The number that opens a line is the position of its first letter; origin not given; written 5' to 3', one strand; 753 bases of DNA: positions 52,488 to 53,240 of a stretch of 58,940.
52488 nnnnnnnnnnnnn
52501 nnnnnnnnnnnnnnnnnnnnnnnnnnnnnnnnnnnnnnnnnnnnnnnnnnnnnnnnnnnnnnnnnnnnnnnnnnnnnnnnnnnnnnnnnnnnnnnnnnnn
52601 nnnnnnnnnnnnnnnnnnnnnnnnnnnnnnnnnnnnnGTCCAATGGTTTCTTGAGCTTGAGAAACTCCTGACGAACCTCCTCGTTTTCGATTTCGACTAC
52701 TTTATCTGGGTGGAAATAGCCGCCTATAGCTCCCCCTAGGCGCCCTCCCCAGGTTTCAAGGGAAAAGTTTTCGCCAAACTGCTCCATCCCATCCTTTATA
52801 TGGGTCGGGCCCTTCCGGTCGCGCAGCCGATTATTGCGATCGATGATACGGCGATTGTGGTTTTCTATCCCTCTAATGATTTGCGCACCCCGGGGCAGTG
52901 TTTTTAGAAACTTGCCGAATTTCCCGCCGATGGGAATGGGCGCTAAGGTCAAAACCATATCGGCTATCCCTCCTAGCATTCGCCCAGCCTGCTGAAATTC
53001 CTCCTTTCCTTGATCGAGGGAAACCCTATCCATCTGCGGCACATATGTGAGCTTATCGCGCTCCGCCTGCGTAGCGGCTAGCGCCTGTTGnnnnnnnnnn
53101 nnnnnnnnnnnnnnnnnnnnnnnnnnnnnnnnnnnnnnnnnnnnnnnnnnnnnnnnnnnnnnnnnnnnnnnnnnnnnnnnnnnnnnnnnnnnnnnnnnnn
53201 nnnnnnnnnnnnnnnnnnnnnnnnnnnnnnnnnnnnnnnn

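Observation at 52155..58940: Three paralogous DLPs share a conserved G-F-x..L-G-P-K hydrophobic loop in the middle of the stalk (putative membrane paddle)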

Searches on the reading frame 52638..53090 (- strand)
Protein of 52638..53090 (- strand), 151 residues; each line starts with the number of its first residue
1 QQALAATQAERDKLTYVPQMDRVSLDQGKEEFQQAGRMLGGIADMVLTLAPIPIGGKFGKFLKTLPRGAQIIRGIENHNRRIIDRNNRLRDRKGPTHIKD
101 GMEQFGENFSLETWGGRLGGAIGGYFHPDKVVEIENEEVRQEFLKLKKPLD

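Call 68: search_protein_representatives(protein=window:52638-53090:-)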
Query: 151 residues. Proteins with E-value up to 0.001 (for the whole library): 17; up to 1e-10: 8; up to 1e-30: 1. The best 17 are listed.
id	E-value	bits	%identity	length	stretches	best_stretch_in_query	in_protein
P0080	3.7e-37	144.2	57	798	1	2-151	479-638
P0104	1.2e-27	113.2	45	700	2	8-91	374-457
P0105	3.4e-25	105.3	45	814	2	5-92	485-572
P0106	9.2e-22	94.2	42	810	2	4-103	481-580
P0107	1.8e-21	93.3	42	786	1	8-149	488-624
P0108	3.9e-17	79.2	43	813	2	1-95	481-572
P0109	8.3e-15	71.6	35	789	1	10-150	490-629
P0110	2.2e-13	67.0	30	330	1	8-149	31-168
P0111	1.7e-10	57.6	29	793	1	6-150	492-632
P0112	8.4e-09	52.1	32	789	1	4-150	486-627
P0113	2.9e-08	50.4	30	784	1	4-141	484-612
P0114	5.9e-08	49.4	37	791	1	13-150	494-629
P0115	3.7e-06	43.5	28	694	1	3-149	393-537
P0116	1.2e-05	41.8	32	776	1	6-149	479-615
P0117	5.9e-05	39.6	39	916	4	85-122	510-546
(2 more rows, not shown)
